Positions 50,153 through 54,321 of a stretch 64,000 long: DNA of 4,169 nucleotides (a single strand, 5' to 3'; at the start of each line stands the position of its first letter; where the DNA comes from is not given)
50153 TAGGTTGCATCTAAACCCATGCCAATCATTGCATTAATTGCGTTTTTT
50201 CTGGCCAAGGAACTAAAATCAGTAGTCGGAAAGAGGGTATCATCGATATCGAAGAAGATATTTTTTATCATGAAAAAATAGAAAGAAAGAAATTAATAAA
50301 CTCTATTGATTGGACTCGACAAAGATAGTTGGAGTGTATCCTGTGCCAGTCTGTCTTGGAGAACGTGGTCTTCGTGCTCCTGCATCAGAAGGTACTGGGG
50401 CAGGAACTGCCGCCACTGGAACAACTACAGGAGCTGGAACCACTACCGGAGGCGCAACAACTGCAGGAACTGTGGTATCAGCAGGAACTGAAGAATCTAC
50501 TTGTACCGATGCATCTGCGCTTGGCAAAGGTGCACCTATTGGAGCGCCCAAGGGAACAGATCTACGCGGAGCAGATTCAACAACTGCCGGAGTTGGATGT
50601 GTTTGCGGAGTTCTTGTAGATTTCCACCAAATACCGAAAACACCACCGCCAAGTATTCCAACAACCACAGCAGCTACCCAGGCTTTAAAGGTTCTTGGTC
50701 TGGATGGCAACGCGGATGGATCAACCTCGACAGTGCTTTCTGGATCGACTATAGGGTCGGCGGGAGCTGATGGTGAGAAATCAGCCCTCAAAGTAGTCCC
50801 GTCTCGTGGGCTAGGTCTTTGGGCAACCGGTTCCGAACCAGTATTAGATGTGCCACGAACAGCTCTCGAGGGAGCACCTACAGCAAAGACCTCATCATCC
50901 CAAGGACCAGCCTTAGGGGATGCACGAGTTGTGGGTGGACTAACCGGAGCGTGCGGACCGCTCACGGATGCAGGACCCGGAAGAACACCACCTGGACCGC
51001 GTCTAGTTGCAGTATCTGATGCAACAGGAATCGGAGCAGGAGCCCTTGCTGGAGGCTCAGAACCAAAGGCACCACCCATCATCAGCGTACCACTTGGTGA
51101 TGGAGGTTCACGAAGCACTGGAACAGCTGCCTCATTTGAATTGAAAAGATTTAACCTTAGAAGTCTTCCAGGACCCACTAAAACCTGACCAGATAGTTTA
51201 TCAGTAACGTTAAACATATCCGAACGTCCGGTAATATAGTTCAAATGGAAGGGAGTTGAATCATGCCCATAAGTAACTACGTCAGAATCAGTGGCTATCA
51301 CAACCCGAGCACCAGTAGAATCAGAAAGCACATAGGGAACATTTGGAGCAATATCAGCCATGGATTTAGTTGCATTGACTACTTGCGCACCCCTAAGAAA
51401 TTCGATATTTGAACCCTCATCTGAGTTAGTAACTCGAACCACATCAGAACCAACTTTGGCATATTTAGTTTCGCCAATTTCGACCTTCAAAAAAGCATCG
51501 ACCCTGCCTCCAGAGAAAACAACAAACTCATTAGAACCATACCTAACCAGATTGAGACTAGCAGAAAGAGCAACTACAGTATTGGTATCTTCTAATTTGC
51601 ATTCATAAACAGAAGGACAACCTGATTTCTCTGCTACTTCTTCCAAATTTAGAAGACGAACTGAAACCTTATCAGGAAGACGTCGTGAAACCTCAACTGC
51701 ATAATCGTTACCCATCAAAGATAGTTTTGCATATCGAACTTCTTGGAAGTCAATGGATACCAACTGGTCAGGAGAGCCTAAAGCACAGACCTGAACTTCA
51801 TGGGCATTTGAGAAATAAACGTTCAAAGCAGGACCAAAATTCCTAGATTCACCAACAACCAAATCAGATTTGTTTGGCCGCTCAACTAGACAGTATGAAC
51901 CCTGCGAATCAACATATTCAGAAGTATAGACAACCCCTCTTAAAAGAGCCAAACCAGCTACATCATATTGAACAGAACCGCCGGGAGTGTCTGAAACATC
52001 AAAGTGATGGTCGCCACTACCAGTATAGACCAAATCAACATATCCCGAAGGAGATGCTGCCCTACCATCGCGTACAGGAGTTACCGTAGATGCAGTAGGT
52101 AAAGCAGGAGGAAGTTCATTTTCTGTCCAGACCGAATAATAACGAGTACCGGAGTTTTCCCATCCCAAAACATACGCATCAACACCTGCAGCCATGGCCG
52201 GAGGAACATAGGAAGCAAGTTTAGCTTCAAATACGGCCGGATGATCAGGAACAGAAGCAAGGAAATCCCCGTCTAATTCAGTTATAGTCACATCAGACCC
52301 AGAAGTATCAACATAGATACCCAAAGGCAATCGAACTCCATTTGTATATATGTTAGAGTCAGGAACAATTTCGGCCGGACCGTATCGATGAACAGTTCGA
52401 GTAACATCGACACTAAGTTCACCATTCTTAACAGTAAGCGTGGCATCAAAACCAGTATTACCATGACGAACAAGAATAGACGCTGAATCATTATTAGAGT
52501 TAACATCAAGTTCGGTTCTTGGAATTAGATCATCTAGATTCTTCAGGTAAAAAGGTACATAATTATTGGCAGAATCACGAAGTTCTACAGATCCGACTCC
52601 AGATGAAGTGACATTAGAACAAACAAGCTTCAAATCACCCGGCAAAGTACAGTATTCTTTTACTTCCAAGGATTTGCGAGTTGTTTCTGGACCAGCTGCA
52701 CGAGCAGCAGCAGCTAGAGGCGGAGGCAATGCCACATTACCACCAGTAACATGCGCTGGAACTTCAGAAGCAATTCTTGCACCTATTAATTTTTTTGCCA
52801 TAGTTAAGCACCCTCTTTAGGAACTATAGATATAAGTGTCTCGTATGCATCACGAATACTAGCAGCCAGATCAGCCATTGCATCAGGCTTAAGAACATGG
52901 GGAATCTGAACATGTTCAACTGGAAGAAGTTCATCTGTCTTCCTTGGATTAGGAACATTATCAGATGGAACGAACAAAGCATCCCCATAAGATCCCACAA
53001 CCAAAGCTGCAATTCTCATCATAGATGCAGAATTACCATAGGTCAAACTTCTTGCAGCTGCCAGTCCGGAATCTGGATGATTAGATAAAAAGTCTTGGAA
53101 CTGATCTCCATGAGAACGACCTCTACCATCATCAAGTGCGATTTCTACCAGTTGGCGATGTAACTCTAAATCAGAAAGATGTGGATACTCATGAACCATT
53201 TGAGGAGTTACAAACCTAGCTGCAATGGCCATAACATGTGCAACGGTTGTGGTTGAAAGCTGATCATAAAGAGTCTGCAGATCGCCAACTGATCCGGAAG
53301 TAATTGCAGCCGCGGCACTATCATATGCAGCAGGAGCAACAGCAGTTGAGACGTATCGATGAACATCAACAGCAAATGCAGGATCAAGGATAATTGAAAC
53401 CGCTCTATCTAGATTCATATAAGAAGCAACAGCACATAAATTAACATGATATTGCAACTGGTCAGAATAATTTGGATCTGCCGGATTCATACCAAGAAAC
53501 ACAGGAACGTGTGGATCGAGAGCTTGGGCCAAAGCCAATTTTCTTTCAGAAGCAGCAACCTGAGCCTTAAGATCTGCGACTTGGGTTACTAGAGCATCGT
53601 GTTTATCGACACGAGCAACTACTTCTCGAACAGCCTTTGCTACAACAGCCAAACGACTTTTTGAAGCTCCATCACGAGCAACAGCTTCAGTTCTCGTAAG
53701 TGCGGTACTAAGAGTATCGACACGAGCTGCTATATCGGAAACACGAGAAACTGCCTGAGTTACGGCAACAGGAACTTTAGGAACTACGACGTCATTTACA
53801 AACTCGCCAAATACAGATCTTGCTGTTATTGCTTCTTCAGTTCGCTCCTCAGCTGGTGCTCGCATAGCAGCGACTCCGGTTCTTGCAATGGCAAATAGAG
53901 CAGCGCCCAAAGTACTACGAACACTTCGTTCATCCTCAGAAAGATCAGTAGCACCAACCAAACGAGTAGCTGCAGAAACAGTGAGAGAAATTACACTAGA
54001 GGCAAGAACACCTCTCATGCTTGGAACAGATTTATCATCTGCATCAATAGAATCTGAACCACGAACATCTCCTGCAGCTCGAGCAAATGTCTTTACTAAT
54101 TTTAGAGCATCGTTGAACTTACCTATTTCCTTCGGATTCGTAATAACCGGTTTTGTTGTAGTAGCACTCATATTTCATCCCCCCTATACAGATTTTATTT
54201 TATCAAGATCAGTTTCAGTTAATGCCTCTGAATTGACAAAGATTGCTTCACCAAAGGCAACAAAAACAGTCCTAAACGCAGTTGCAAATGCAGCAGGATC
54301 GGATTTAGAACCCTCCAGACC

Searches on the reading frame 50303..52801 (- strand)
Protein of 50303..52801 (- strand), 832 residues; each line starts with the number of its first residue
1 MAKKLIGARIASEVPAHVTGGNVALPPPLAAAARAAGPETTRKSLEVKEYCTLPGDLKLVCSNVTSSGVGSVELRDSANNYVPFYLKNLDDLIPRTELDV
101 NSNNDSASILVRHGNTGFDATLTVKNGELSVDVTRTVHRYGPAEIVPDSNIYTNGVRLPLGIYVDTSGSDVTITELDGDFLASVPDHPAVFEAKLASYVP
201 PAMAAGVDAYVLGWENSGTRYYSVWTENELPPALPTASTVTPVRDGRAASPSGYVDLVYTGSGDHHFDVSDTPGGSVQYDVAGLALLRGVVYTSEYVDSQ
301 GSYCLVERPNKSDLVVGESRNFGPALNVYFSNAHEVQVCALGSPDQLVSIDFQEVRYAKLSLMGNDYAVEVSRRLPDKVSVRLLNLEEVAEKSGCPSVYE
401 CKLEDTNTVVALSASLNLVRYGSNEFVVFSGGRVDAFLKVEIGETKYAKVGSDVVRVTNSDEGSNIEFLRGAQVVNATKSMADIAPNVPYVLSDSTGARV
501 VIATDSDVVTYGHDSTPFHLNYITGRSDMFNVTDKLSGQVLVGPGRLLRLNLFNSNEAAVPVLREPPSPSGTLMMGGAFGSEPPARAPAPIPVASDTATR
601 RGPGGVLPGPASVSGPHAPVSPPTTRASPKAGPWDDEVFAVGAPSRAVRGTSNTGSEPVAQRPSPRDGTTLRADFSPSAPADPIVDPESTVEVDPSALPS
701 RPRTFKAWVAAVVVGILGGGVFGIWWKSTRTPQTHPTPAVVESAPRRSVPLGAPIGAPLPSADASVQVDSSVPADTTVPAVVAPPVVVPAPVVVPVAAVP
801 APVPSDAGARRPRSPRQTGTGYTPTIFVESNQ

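Call 5: search_protein_families(library=pfam, proteins=[window:50303-52801:-], max_evalue=0.01)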
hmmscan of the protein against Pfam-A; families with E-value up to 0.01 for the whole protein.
window:50303-52801:- (832 aa): 0 families

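Call 6: search_protein_families(library=phrogs, proteins=[window:50303-52801:-], max_evalue=0.01)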
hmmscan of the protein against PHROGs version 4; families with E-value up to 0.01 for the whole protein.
window:50303-52801:- (832 aa): 0 families

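Call 7: search_protein_families(library=padloc, proteins=[window:50303-52801:-], max_evalue=0.1)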
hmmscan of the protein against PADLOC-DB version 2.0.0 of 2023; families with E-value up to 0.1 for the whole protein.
window:50303-52801:- (832 aa): 0 families

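Call 8: search_protein_families(library=ncbifam, proteins=[window:50303-52801:-], max_evalue=0.1)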
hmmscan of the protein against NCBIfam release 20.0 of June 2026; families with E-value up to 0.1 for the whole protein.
window:50303-52801:- (832 aa): 0 families

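Call 43: find_homologous_proteins(query=window:50303-52801:-)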
Query window:50303-52801:- (832 aa): 1 proteins with E <= 0.001 among 8000 candidates.
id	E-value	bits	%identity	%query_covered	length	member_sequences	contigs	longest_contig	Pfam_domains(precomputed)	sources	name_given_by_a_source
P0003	0.0e+0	1847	100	100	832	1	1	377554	-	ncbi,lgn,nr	ncbi:hypothetical protein HY990_02430 [Candidatus Micrarchaeota archaeon]|nr:hypothetical protein [C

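Call 44: find_encoding_contigs(protein=P0003, flank=10000, max_places=6)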
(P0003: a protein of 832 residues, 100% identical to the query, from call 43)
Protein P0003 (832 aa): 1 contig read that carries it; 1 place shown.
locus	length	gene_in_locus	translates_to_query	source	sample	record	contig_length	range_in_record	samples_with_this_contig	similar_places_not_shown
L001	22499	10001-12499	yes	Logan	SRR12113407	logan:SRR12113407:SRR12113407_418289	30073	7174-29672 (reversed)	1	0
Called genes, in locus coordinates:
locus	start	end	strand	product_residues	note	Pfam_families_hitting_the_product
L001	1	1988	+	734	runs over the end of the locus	PF00149:Metallophos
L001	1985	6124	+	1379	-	-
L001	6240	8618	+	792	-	-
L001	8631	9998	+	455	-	-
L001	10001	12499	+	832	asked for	-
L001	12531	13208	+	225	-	PF00702:Hydrolase, PF13419:HAD_2, PF13242:Hydrolase_like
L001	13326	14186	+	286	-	-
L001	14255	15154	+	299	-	-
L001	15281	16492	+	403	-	PF00931:NB-ARC (weak), PF13191:AAA_16, PF05729:NACHT (faint), PF13401:AAA_22, PF22606:Cdc6-ORC-like_ATPase_lid (faint), PF22703:Cdc6_lid, PF09079:WHD_Cdc6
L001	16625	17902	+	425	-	PF13173:AAA_14, PF13635:DUF4143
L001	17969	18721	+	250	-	PF13098:Thioredoxin_2 (weak), PF13462:Thioredoxin_4, PF01323:DSBA (weak)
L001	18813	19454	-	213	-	PF01502:PRA-CH, PF01503:PRA-PH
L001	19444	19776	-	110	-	PF00977:His_biosynth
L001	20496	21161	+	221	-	-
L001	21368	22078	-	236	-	PF00977:His_biosynth, PF00218:IGPS (faint)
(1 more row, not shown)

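Call 49: search_solved_structures(query=window:50303-52801:-, max_evalue=1)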
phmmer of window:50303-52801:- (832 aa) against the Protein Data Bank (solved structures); distinct sequences matched with E-value up to 1: 0.

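Call 80: find_related_loci(query=window:50303-52801:-, collection=viral_contigs, flank=8000)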
Query window:50303-52801:- (832 aa) in viral_contigs; peptide patterns used: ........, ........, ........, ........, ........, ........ (x = any residue, [..] = any of these).
3 stretches matched a pattern, but none encodes a relative of the query by tblastn (E <= 1e-3).

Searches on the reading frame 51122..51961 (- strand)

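Call 91: search_protein_families(library=pfam, proteins=[window:51122-51961:-], max_evalue=10)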
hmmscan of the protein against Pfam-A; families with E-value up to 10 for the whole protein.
window:51122-51961:- (280 aa): 2 families
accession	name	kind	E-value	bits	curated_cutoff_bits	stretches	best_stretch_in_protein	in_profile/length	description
PF06187.17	DUF993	-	0.16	11.4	24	1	41-100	189-246/382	Protein of unknown function (DUF993)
PF13078.11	DUF3942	-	0.22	12.3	25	1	128-186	33-87/137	Protein of unknown function (DUF3942)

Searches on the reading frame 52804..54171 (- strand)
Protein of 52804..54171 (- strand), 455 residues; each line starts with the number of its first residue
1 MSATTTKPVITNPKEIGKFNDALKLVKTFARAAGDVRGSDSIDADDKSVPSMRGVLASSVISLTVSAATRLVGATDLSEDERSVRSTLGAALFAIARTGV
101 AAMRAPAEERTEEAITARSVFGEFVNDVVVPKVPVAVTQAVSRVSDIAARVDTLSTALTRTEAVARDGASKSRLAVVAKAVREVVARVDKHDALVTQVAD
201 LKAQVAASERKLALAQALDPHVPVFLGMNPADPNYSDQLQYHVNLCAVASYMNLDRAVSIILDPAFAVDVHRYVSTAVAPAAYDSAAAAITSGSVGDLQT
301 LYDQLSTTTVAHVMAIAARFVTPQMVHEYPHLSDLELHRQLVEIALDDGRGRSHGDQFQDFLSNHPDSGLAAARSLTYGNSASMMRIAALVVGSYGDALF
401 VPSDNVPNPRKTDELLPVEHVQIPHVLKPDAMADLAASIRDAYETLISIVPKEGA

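Call 5: search_protein_families(library=pfam, proteins=[window:52804-54171:-], max_evalue=0.01)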
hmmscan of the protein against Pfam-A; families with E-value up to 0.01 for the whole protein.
window:52804-54171:- (455 aa): 0 families

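Call 6: search_protein_families(library=phrogs, proteins=[window:52804-54171:-], max_evalue=0.01)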
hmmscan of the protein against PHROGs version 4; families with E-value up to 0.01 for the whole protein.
window:52804-54171:- (455 aa): 0 families

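Call 7: search_protein_families(library=padloc, proteins=[window:52804-54171:-], max_evalue=0.1)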
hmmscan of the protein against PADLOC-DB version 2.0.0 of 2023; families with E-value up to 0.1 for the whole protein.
window:52804-54171:- (455 aa): 1 family
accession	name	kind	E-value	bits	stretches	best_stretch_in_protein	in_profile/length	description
PDLC01026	Cas8g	-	0.017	11.9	1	97-225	327-456/718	"CRISPR-associated protein Csx17, subtype Dpsyc"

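Call 8: search_protein_families(library=ncbifam, proteins=[window:52804-54171:-], max_evalue=0.1)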
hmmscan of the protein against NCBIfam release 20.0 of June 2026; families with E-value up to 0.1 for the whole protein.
window:52804-54171:- (455 aa): 1 family
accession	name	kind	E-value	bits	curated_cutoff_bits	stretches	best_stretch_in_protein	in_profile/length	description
TIGR04113.1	cas_csx17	equivalog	0.066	11.9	150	1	97-225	327-456/718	type I-G CRISPR-associated protein Cas8g1/Csx17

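Call 58: find_related_loci(query=window:52804-54171:-, collection=genome_contigs, flank=10000)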
Query window:52804-54171:- (455 aa) in genome_contigs; peptide patterns used: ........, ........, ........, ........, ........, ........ (x = any residue, [..] = any of these).
186 stretches matched a pattern, but none encodes a relative of the query by tblastn (E <= 1e-3).

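Call 65: search_solved_structures(query=window:52804-54171:-, max_evalue=5)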
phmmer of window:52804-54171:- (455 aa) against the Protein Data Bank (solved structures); distinct sequences matched with E-value up to 5: 0.

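Call 81: find_related_loci(query=window:52804-54171:-, collection=viral_contigs, flank=8000)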
Query window:52804-54171:- (455 aa) in viral_contigs; peptide patterns used: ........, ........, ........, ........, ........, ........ (x = any residue, [..] = any of these).
5 stretches matched a pattern, but none encodes a relative of the query by tblastn (E <= 1e-3).

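Call 84: list_cluster_members(proteins=[P0001, P0003, window:52804-54171:-, window:60814-63030:-, window:49594-50271:-, window:46310-47539:-])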
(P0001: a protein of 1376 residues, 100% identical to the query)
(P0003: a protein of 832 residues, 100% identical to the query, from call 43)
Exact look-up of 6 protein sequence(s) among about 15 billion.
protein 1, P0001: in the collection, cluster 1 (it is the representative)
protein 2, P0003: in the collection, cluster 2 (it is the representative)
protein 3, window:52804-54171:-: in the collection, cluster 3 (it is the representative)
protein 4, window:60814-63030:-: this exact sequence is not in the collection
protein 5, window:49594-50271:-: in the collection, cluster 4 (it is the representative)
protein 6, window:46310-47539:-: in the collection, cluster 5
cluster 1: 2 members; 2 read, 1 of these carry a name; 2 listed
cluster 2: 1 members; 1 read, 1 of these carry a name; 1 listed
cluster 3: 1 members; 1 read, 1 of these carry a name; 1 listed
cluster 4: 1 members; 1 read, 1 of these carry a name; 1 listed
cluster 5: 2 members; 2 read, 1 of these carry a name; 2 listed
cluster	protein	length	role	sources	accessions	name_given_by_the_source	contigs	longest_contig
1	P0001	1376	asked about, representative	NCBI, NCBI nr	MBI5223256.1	hypothetical protein HY990_02445 [Candidatus Micrarchaeota archaeon] | hypothetical protein [Candidatus Micrarchaeota archaeon]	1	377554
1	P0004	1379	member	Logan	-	-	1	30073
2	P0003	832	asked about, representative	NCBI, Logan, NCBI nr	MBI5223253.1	hypothetical protein HY990_02430 [Candidatus Micrarchaeota archaeon] | hypothetical protein [Candidatus Micrarchaeota archaeon]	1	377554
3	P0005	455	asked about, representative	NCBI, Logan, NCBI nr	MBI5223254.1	hypothetical protein HY990_02435 [Candidatus Micrarchaeota archaeon] | hypothetical protein [Candidatus Micrarchaeota archaeon]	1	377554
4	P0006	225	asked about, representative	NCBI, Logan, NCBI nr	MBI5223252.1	TIGR02253 family HAD-type hydrolase [Candidatus Micrarchaeota archaeon]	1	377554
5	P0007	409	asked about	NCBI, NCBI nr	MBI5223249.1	AAA family ATPase [Candidatus Micrarchaeota archaeon]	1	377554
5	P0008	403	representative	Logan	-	-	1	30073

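Call 91: search_protein_families(library=pfam, proteins=[window:52807-54171:-], max_evalue=10)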
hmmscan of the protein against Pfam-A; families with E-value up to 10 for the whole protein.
window:52807-54171:- (455 aa): 2 families
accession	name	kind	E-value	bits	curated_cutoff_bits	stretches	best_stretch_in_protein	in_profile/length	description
PF13805.11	Pil1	-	0.057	13.4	27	1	100-218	69-174/265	Eisosome component PIL1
PF06044.18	DpnI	-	0.17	12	26.7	1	274-334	73-133/183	Dam-replacing family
